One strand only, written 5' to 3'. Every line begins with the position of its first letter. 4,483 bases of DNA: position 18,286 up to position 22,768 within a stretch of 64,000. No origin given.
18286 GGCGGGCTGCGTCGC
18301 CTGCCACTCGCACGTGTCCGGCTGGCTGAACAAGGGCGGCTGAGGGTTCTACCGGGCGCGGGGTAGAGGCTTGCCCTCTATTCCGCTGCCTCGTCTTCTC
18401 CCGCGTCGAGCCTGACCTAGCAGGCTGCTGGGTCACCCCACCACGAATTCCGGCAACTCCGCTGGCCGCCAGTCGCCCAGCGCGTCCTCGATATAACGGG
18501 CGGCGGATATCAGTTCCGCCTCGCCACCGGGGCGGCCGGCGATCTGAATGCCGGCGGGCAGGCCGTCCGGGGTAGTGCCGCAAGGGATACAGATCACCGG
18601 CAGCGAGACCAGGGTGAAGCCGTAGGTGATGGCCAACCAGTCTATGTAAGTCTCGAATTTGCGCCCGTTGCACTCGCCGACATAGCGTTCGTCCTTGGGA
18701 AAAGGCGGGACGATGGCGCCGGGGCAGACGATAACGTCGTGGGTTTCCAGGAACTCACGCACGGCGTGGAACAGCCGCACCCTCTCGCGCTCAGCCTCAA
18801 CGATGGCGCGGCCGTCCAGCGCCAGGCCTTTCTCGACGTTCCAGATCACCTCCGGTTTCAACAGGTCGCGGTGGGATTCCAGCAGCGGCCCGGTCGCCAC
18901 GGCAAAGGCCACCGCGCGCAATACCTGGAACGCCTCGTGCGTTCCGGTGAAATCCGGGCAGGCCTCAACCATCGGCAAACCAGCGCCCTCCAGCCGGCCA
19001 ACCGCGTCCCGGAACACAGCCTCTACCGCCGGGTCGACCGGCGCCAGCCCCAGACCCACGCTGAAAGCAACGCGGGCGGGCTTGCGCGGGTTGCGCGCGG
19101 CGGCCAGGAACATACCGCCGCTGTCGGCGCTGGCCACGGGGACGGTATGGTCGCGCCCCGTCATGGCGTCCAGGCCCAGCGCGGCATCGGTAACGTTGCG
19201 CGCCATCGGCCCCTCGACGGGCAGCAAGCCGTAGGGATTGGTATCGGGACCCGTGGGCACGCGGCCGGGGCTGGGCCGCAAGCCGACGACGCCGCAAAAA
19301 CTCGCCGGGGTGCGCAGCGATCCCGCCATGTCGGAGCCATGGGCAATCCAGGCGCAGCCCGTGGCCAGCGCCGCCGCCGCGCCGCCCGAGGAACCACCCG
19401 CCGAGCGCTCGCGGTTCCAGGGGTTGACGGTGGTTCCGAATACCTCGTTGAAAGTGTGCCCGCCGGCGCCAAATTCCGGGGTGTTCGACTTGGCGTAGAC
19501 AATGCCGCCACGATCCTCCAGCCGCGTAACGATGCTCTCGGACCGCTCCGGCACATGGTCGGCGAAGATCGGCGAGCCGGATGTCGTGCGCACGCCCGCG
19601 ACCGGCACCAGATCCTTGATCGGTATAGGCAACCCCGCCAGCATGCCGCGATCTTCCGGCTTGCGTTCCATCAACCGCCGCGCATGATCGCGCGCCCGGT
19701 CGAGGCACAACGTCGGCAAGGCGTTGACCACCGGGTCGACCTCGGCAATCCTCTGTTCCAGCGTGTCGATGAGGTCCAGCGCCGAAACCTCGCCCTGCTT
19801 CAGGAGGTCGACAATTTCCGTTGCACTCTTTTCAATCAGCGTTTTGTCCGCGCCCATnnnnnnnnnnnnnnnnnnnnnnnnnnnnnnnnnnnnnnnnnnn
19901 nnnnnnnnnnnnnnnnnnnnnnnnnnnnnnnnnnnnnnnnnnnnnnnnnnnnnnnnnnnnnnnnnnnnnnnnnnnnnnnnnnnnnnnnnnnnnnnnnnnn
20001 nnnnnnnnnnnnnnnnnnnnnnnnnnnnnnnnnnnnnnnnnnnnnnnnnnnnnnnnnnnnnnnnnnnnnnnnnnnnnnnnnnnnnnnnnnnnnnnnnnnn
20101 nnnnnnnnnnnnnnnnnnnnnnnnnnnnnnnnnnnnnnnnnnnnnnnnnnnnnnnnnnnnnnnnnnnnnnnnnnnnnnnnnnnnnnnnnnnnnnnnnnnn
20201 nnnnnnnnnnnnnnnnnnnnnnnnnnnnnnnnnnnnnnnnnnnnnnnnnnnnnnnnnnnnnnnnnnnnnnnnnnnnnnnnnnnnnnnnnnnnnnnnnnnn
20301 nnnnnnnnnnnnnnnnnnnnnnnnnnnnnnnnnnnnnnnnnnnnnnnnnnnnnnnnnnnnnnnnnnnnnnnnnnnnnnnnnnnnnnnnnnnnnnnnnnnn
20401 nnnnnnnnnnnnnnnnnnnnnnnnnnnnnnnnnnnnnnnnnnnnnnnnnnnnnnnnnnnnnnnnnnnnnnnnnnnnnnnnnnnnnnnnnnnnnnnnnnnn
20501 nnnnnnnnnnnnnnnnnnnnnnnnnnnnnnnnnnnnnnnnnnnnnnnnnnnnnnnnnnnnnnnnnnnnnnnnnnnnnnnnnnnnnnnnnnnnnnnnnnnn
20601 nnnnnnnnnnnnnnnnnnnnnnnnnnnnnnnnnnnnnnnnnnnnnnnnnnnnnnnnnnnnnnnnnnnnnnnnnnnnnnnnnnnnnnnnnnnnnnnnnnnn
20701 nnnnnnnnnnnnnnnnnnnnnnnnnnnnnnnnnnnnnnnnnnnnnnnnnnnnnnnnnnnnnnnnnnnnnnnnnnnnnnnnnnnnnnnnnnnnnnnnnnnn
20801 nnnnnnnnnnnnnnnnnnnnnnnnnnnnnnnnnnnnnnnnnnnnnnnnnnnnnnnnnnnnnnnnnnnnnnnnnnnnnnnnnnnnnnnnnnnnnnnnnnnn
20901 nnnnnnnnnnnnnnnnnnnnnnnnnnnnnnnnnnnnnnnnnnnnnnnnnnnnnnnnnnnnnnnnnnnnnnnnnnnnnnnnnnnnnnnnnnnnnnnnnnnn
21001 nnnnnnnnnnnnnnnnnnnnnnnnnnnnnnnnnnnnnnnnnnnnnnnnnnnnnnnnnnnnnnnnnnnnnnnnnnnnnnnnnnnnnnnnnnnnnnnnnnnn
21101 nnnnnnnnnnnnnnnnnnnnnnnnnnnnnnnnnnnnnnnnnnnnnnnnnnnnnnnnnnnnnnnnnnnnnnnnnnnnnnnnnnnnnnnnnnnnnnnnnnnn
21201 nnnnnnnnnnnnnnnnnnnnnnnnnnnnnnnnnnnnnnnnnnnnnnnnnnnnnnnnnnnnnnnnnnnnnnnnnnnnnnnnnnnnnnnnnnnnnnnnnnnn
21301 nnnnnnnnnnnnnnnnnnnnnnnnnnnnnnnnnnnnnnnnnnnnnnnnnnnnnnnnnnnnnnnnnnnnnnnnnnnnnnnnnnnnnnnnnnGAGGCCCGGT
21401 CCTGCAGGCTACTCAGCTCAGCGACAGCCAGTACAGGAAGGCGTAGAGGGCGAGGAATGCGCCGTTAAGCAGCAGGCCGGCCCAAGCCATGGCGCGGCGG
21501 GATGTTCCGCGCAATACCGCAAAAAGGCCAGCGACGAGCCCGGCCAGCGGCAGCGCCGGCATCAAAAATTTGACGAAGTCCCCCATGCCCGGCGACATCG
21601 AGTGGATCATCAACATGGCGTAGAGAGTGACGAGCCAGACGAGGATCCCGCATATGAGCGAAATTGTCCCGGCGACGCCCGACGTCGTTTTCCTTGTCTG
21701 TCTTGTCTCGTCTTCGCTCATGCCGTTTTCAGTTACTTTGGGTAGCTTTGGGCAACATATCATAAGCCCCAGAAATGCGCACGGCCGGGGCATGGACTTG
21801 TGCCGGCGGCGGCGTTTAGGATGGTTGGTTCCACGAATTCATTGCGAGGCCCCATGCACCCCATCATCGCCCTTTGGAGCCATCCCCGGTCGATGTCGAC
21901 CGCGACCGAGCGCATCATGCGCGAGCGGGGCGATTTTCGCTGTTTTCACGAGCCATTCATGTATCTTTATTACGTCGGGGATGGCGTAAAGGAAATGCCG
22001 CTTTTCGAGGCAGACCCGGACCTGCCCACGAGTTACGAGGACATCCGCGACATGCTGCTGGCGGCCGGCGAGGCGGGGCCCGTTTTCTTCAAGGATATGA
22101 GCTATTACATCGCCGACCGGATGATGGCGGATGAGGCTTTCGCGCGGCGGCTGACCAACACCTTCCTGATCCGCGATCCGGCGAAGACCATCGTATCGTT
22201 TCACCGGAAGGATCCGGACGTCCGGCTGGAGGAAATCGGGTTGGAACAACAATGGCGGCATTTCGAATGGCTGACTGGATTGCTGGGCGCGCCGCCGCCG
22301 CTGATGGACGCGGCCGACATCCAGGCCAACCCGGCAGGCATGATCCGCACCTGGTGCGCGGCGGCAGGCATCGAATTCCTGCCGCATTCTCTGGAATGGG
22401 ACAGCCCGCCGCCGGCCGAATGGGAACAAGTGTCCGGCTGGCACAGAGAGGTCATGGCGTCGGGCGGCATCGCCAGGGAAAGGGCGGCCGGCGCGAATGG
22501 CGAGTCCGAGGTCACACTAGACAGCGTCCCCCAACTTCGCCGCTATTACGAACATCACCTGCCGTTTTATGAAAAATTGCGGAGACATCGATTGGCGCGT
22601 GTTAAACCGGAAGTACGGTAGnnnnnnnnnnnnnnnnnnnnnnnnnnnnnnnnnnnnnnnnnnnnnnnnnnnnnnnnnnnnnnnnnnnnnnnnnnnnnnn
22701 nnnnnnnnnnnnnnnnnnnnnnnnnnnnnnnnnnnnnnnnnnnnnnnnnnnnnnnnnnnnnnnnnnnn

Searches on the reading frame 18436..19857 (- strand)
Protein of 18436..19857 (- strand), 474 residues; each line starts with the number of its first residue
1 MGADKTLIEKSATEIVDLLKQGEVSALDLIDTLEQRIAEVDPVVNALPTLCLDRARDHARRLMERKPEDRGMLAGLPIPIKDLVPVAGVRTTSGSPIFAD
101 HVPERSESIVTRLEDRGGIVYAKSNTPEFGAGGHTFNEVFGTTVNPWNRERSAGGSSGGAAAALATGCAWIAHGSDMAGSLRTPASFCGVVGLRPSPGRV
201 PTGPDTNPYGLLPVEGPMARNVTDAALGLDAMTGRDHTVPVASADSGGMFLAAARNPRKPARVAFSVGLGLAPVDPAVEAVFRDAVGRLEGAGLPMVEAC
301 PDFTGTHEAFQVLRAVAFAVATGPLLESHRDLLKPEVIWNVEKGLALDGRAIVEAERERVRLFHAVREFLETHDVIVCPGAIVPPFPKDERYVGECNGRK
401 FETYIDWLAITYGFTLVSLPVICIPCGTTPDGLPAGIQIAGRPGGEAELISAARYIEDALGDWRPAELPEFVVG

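Call 6: search_protein_families(library=pfam, proteins=[window:18436-19857:-], max_evalue=0.1)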
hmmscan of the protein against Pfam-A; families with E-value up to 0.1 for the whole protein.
window:18436-19857:- (474 aa): 1 family
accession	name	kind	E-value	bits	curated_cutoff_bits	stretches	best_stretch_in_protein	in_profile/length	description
PF01425.27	Amidase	-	3.8e-92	310.1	27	1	29-449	2-444/445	Amidase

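Call 7: search_protein_families(library=ncbifam, proteins=[window:18436-19857:-], max_evalue=0.1)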
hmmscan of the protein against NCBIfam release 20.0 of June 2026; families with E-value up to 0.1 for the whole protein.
window:18436-19857:- (474 aa): 27 families (the best 25 are shown)
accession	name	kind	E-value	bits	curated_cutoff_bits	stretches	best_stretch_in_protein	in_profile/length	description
NF005686.0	PRK07486.1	subfamily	1.4e-111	373.6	465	1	5-468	9-480/486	amidase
NF004815.0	PRK06169.1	equivalog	4.3e-94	315.7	506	1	5-461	5-460/471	amidase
NF005687.0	PRK07487.1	subfamily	1.8e-79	267.7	428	1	7-463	5-459/468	amidase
NF004816.0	PRK06170.1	equivalog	2.2e-77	260.8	503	1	10-466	12-488/493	amidase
NF004717.0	PRK06061.1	equivalog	3.5e-66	223.8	498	1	12-463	19-469/483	amidase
NF009119.0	PRK12470.1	equivalog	4.4e-66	223.8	498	1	12-460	11-452/462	amidase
NF005450.0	PRK07042.1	equivalog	8.7e-65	219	458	1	6-464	3-456/464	amidase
NF005688.0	PRK07488.1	equivalog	8.3e-63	212.9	532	1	5-464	6-470/474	indoleacetamide hydrolase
NF006631.0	PRK09201.1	equivalog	1e-60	205.8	461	1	8-458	5-453/466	AtzE family amidohydrolase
TIGR02715.1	amido_AtzE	subfamily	6.3e-59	200.1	425.75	1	12-458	2-446/452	AtzE family amidohydrolase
TIGR00132.1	gatA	equivalog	2.2e-57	194.9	481.1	2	17-304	3-290/466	Asp-tRNA(Asn)/Glu-tRNA(Gln) amidotransferase subunit GatA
NF005899.0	PRK07869.1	equivalog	3.3e-52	177.8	418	2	4-229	9-231/471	amidase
NF005565.0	PRK07235.1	subfamily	1.7e-48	165.5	545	2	19-298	33-315/506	amidase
NF005460.0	PRK07056.1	subfamily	2.6e-47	161.8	447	1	16-461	14-454/457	amidase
NF006043.0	PRK08186.1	subfamily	7.2e-46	156.8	487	1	11-459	8-447/600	allophanate hydrolase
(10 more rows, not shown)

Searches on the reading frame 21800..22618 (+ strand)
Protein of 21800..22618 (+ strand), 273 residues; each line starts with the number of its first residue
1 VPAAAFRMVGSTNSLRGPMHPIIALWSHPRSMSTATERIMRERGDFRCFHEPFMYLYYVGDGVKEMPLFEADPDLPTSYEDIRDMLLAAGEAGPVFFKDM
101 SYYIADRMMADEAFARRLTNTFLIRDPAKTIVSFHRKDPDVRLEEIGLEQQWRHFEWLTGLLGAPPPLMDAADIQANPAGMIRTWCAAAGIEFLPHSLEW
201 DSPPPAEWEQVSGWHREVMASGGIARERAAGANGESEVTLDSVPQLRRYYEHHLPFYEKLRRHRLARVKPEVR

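Call 62: search_protein_families(library=pfam, proteins=[window:21800-22618:+], max_evalue=0.001)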
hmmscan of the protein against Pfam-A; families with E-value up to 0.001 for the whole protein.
window:21800-22618:+ (273 aa): 1 family
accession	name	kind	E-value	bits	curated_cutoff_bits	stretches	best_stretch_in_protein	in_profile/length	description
PF19798.5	Sulfotransfer_5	-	8.7e-18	65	23.2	1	23-226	3-198/226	Sulfotransferase domain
